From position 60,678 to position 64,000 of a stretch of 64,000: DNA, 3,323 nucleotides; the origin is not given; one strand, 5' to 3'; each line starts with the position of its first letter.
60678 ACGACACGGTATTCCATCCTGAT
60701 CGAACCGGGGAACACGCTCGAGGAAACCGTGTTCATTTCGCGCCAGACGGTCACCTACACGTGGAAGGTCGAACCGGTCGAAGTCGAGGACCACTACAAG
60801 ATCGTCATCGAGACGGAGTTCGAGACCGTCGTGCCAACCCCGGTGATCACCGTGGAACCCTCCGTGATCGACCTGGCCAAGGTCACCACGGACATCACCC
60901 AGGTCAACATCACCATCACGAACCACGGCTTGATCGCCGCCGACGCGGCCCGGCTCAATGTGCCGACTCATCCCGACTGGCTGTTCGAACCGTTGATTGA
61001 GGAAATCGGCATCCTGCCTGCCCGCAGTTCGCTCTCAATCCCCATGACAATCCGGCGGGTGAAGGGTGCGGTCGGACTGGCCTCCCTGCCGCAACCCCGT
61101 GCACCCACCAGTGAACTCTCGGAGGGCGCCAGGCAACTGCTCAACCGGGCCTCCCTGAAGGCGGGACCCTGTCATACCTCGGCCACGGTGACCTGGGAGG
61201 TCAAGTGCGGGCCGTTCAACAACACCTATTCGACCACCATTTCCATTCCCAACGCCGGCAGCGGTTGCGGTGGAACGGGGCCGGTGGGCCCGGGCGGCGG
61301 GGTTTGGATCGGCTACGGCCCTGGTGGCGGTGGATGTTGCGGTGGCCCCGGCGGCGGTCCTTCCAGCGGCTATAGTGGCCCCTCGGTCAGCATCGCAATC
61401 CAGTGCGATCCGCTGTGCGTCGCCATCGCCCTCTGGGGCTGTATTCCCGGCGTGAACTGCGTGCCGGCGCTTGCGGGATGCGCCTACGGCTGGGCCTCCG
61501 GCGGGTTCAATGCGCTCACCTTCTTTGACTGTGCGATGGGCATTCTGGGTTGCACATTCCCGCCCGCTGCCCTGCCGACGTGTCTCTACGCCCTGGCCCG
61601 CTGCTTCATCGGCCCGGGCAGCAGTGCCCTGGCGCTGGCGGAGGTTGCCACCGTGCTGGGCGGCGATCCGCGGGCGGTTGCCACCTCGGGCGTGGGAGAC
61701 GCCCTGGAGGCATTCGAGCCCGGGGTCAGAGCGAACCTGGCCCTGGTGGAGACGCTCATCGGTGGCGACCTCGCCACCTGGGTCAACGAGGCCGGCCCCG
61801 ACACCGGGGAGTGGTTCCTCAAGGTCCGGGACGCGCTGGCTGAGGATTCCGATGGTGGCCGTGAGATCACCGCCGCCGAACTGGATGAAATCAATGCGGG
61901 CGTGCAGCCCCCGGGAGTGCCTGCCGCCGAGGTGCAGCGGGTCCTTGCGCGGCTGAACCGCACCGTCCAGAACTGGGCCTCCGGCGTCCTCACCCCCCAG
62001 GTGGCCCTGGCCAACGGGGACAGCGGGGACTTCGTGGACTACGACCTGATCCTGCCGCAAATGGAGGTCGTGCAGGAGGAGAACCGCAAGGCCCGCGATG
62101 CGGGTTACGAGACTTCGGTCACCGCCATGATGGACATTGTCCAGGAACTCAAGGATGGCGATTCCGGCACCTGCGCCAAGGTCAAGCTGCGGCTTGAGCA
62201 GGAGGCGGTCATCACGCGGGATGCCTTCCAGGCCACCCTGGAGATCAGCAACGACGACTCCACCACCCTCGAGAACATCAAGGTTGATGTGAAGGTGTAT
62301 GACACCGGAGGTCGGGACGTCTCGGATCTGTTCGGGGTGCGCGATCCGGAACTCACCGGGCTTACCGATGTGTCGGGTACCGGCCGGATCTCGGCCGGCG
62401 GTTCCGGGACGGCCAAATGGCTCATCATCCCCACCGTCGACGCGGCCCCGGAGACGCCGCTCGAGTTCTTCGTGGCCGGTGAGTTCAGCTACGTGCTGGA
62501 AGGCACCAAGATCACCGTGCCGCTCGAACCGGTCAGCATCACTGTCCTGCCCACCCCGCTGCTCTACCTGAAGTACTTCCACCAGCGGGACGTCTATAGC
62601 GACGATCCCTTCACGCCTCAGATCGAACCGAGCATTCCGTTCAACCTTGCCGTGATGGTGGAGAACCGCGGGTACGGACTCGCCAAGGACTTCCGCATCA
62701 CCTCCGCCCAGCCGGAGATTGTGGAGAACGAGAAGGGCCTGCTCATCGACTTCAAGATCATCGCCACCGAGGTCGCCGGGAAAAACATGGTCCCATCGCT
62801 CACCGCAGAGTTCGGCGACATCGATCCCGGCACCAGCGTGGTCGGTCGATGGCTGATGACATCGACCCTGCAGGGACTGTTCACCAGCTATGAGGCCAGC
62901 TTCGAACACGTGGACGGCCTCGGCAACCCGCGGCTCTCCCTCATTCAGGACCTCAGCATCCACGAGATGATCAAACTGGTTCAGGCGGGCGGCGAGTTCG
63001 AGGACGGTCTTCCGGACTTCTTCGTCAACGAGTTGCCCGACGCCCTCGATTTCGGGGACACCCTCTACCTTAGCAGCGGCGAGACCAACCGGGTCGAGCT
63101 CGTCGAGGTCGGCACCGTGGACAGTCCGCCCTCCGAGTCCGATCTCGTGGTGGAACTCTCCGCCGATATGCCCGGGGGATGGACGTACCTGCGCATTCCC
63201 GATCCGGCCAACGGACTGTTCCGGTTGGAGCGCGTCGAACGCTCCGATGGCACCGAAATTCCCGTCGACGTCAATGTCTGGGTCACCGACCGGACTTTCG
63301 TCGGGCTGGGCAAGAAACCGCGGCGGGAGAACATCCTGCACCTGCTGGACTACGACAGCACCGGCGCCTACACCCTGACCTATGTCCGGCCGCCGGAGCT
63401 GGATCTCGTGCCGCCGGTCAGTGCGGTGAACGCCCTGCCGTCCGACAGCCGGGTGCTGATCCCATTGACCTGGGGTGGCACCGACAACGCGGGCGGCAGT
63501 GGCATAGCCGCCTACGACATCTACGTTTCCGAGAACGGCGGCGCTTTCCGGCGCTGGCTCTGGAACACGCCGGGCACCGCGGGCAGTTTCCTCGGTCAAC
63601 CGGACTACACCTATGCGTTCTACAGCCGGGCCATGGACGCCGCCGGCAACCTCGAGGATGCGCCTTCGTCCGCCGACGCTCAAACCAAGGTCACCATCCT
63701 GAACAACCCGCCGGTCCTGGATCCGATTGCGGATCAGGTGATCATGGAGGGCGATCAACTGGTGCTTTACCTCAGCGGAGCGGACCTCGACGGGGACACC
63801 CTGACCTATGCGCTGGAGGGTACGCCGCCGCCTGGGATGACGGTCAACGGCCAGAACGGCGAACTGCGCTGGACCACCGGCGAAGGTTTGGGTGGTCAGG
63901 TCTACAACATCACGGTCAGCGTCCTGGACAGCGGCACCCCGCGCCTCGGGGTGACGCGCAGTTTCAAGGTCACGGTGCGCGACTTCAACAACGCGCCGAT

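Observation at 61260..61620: Cys/Gly-rich hydrophobic segment embedded in the giant adhesin-like protein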

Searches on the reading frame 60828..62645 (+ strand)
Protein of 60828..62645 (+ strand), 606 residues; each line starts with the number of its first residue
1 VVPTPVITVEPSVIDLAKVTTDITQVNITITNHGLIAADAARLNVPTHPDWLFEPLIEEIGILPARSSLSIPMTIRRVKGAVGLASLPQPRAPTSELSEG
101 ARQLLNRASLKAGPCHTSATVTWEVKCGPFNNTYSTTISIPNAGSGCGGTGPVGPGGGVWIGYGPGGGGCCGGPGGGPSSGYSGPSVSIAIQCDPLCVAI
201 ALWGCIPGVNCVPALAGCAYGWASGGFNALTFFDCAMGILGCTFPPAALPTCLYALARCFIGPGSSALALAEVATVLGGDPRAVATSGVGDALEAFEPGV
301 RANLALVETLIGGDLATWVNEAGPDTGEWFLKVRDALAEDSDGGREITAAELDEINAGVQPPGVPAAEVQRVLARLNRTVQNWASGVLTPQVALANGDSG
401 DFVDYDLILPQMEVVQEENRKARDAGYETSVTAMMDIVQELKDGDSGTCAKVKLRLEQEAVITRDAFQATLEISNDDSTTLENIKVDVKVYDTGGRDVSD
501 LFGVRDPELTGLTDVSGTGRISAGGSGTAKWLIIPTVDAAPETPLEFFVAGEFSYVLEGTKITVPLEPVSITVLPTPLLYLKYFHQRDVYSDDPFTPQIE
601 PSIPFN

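Call 39: find_homologous_proteins(query=A2, max_evalue=1e-10)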
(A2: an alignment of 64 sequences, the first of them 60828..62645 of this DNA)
Query A2 (64 sequences) (606 aa, profile of the alignment): 1 proteins with E <= 1e-10 among 8000 candidates.
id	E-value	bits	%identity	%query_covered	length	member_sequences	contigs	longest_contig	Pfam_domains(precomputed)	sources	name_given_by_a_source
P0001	5.0e-138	480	100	86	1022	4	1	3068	PF07705.18,PF13620.13,PF10633.16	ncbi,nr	ncbi:MAG: hypothetical protein KDM81_07100, partial [Verrucomicrobiae bacterium]|nr:hypothetical pro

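Call 68: search_protein_families(library=pfam, alignment_id=A2, max_evalue=0.1)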
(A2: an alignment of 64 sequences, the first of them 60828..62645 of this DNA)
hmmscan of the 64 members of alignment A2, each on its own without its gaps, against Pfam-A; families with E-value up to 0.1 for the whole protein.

A. member 1, window:60828-62645:+ (606 aa): 0 families

B. families by the number of members that match (of 64 scanned): 11 families
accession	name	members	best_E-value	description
PF13620.12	CarboxypepD_reg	2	1.2e-05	Carboxypeptidase regulatory-like domain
PF17963.7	Big_9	1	3.3e-06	Bacterial Ig domain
PF10633.15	NPCBM_assoc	1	0.00044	NPCBM-associated, NEW3 domain of alpha-galactosidase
PF14352.11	DUF4402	1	0.002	Domain of unknown function (DUF4402)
PF20721.2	C19orf12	1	0.0032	C19orf12-like protein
PF03459.23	TOBE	1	0.011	TOBE domain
PF17210.9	SdrD_B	1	0.016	SdrD B-like domain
PF07705.17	CARDB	1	0.021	CARDB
PF06727.17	DUF1207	1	0.069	Protein of unknown function (DUF1207)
PF25182.1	NonGDSL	1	0.083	Non-GDSL lipase-like family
PF13464.11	RodZ_C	1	0.085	RodZ C-terminal domain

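Call 84: search_solved_structures(query=A2, max_evalue=1)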
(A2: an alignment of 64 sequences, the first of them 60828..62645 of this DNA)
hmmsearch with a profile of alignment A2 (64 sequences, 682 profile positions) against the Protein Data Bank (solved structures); distinct sequences matched with E-value up to 1: 0.

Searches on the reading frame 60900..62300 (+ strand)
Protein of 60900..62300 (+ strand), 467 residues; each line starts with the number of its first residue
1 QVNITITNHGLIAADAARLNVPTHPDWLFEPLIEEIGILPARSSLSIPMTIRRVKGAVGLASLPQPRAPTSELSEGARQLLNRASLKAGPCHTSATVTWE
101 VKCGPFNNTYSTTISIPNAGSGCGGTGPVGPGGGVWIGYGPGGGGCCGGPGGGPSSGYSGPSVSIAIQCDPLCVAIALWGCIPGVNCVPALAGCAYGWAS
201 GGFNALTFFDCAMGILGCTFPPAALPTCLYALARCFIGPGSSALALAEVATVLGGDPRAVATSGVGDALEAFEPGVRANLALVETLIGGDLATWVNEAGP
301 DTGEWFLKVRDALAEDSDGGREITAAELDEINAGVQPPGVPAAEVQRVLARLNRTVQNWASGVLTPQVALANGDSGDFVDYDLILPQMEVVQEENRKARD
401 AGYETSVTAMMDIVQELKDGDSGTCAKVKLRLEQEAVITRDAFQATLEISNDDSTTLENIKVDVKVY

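Call 5: search_protein_families(library=pfam, proteins=[window:60900-62300:+], max_evalue=10)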
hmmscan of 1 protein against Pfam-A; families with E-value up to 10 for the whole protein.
window:60900-62300:+ (467 aa): 0 families

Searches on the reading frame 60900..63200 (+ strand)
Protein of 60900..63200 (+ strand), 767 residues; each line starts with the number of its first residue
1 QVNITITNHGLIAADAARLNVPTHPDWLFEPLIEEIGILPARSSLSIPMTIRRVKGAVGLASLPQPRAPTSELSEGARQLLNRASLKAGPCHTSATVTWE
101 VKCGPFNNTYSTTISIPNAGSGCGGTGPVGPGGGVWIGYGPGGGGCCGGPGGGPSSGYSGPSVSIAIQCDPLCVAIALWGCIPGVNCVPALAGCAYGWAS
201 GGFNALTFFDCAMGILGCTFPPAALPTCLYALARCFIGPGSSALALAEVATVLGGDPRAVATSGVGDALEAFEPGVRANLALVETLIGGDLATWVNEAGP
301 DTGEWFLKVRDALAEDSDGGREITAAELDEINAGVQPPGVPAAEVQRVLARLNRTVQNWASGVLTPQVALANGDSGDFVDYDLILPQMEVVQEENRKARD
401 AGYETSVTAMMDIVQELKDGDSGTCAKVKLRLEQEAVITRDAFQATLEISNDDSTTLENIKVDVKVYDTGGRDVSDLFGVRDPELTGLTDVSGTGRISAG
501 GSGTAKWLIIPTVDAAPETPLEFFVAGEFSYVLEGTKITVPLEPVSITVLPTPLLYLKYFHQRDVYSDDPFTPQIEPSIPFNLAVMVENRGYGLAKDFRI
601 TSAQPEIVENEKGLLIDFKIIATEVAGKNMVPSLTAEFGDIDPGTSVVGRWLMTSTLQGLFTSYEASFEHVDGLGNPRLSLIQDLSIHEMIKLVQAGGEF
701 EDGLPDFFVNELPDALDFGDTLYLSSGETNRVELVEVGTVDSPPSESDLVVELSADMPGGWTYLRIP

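Call 80: find_encoding_contigs(protein=P0001, flank=3000, max_places=4)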
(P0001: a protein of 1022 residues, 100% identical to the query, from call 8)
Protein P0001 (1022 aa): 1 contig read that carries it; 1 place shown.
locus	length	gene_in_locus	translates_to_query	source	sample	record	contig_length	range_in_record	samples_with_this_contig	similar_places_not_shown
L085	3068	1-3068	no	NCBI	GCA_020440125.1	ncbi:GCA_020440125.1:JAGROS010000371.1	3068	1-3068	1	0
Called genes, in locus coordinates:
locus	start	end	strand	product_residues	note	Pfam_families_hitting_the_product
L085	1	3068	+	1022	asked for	PF07705:CARDB (faint), PF10633:NPCBM_assoc (faint), PF13620:CarboxypepD_reg (weak)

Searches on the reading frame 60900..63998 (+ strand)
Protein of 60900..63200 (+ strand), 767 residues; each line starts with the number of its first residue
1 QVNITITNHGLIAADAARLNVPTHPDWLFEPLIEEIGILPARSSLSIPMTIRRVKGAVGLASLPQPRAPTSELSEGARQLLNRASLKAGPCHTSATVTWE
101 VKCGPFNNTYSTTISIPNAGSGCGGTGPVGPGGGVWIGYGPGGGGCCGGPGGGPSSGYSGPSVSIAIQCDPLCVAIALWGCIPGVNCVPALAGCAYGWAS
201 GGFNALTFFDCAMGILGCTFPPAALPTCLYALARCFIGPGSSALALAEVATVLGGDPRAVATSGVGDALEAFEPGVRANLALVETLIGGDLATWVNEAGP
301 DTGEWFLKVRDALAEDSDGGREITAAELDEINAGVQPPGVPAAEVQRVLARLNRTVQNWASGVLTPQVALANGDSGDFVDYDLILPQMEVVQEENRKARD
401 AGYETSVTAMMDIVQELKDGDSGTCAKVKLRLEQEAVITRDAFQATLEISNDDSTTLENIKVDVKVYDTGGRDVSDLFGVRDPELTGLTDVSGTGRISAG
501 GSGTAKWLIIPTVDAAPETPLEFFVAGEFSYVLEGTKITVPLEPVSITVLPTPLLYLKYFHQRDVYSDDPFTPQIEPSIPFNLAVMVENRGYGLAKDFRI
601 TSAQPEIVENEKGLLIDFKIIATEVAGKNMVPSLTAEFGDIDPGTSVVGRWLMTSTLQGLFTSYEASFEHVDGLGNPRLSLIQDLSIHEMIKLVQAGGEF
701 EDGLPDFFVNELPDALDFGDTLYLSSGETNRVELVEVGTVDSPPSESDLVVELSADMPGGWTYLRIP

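Call 8: find_homologous_proteins(query=window:60900-63200:+, max_evalue=0.001)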
Query window:60900-63200:+ (767 aa): 3 proteins with E <= 0.001 among 8000 candidates.
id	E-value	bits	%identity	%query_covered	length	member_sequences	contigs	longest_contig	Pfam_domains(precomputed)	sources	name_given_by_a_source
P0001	0.0e+0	1119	100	65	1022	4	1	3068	PF07705.18,PF13620.13,PF10633.16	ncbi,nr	ncbi:MAG: hypothetical protein KDM81_07100, partial [Verrucomicrobiae bacterium]|nr:hypothetical pro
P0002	2.5e-144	501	37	100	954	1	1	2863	-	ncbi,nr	ncbi:MAG TPA: hypothetical protein VFC26_03965, partial [Verrucomicrobiae bacterium]|nr:hypothetical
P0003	5.5e-86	308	35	76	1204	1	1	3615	PF07705.18,PF13620.13,PF10633.16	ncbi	ncbi:MAG: CARDB domain-containing protein, partial [Verrucomicrobiaceae bacterium]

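Call 13: search_solved_structures(query=window:60900-63400:+, max_evalue=1)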
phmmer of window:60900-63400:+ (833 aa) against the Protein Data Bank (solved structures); distinct sequences matched with E-value up to 1: 1.
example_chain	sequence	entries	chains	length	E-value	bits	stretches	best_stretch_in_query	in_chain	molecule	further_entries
3zpy_A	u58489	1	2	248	0.94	10.7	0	285-323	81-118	ALGINATE LYASE, FAMILY PL7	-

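Call 26: find_related_loci(query=A1, collection=genome_contigs, flank=10000)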
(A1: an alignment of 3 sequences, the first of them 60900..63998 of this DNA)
Query A1 (1033 aa) in genome_contigs; peptide patterns used: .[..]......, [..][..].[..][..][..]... (x = any residue, [..] = any of these).
150 stretches matched a pattern; 84 encode a relative of the query (tblastn E <= 1e-3); the best 80 are kept; 80 distinct loci.
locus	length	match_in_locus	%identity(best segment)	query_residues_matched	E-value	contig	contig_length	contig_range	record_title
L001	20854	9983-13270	48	2-1033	0e+0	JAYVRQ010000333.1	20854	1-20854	MAG: Chthoniobacteraceae bacterium isolate GL73_DN_concoct_239_sub GL73_DN_concoct_239_sub_332, whole genome shotgun seq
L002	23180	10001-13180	43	1-1033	0e+0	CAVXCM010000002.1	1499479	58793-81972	MAG: uncultured Verrucomicrobiae bacterium isolate MFD01275.bin.2.81 genome assembly, contig: contig_24428, whole genome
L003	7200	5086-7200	56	1-722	0e+0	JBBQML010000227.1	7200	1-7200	MAG: Verrucomicrobiota bacterium isolate Co_metawrap_420 Cmw_420_k141_8333080_length_7200_cov_8.0000, whole genome shotg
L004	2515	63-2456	47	228-1033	0e+0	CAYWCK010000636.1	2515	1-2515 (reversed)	MAG TPA_asm: uncultured Bifidobacteriaceae bacterium isolate binchicken_co118_301 genome assembly, contig: NODE_73143_le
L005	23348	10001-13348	42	2-1033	0e+0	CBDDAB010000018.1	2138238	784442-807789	MAG: Verrucomicrobiales bacterium isolate 1b63dff0-0cb6-4c50-a596-4a9ec44ed05b genome assembly, contig: contig_18, whole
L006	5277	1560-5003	51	1-1033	0e+0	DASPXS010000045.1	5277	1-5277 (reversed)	MAG TPA_asm: Haliangiales bacterium isolate SMAG_U11573 k141_993323, whole genome shotgun sequence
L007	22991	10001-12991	48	2-1033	0e+0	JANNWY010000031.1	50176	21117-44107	MAG: Chthoniobacteraceae bacterium isolate VAR_34_metabat_297 VAR_34_k141_1358169, whole genome shotgun sequence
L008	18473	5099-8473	39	2-1033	0e+0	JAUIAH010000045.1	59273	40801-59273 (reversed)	MAG: Verrucomicrobiia bacterium isolate 5_bin.36 NODE_623_length_59273_cov_6.967639, whole genome shotgun sequence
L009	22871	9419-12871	40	1-1033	0e+0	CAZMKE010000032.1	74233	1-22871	MAG TPA_asm: uncultured Verrucomicrobiota bacterium isolate SRP262948_co1_106 genome assembly, contig: NODE_374_length_7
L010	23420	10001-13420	41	2-1033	0e+0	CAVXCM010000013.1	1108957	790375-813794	MAG: uncultured Verrucomicrobiae bacterium isolate MFD01275.bin.2.81 genome assembly, contig: contig_5549, whole genome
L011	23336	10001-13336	41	2-1033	0e+0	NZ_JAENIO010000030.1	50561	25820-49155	Roseibacillus ishigakijimensis strain KCTC 12986 scaffold_30_50562, whole genome shotgun sequence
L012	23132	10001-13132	40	2-1033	0e+0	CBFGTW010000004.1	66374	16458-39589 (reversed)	MAG TPA_asm: uncultured Verrucomicrobiales bacterium isolate SRR17295757_concoct_128 genome assembly, contig: ERZ2339851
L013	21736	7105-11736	54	1-1033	0e+0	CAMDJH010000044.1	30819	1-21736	MAG: Akkermansia muciniphila isolate ZH-13nov19-140 genome assembly, contig: ZH-13nov19-C1978, whole genome shotgun sequ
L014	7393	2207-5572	38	2-1033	0e+0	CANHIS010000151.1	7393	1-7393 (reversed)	MAG: Bacteroidetes bacterium isolate RE-26jul17-123 genome assembly, contig: RE-26jul17-C19436, whole genome shotgun seq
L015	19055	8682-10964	44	276-1033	0e+0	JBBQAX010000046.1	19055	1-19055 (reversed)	MAG: Verrucomicrobiota bacterium isolate Co_metawrap_1426 Cmw_1426_k141_27435770_length_19055_cov_8.0000, whole genome s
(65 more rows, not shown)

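Call 30: search_protein_representatives(alignment_id=A1)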
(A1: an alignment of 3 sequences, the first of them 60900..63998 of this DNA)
Query: 3 sequences, 962 profile positions. Proteins with E-value up to 0.001 (for the whole library): 4363; up to 1e-10: 3523; up to 1e-30: 2324. The best 150 are listed.
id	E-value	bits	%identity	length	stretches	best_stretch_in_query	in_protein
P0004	0.0e+00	1321.5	-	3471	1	1-962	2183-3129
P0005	0.0e+00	1282.2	-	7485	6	408-946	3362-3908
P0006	0.0e+00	1233.5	-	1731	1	2-961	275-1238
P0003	0.0e+00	1174.8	-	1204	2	1-695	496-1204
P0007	0.0e+00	1172.4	-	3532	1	2-960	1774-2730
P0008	0.0e+00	1165.2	-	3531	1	2-957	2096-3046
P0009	0.0e+00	1155.9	-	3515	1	2-958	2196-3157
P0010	0.0e+00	1081.7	-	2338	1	2-960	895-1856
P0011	0.0e+00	1077.4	-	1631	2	206-960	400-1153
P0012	0.0e+00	1077.0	-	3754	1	2-961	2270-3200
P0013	0.0e+00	1075.3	-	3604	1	2-961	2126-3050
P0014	0.0e+00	1069.9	-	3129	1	1-961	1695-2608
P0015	0.0e+00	1058.2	-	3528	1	2-961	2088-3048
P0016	0.0e+00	1048.4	-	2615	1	2-962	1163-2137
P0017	0.0e+00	1046.0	-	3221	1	2-956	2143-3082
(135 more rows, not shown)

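Call 58: search_protein_families(library=pfam, proteins=[L001:3251-14017:+, L007:4535-14020:+], max_evalue=0.001)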
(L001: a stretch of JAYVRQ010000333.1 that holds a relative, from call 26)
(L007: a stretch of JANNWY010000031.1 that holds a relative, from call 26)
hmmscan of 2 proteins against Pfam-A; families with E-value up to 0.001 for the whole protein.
L001:3251-14017:+ (3589 aa): 7 families
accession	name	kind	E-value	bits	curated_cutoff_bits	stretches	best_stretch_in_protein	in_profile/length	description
PF05345.18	He_PIG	-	4.7e-12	46.6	24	3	3348-3426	2-83/96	Putative Ig domain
PF07705.17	CARDB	-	5.5e-12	46.2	22.7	1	1674-1782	1-99/101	CARDB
PF09136.16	Glucodextran_B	-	7e-12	45.5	27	2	1087-1166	5-79/83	Glucodextranase, domain B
PF07691.17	PA14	-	3.9e-10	40.2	24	1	362-424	44-114/147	PA14 domain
PF10633.15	NPCBM_assoc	-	6.8e-08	33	24.4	1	2009-2076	3-70/78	NPCBM-associated, NEW3 domain of alpha-galactosidase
PF19077.6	Big_13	-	1e-06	29.6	27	0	1098-1163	28-95/102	Bacterial Ig-like domain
PF00028.23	Cadherin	-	7e-06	26.8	28.8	0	3163-3242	6-92/93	Cadherin domain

L007:4535-14020:+ (3162 aa): 4 families
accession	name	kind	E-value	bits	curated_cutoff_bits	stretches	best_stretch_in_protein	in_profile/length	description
PF07705.17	CARDB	-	1.2e-10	41.9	22.7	1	1252-1360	1-99/101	CARDB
PF05735.19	TSP_C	-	4.5e-10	40.1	25.6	1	312-513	5-193/198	Thrombospondin C-terminal region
PF09136.16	Glucodextran_B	-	1.3e-05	25.4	27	1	856-927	5-73/83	Glucodextranase, domain B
PF13620.12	CarboxypepD_reg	-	8.9e-05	23.2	32.3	1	1697-1764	11-78/82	Carboxypeptidase regulatory-like domain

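Call 87: search_protein_families(library=pfam, proteins=[L005:14083-14835:+, L001:1997-3250:+], max_evalue=0.01)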
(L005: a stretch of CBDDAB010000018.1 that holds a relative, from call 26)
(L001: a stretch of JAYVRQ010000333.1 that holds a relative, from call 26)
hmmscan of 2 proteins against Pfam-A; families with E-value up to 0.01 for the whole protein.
L005:14083-14835:+ (250 aa): 0 families

L001:1997-3250:+ (417 aa): 0 families
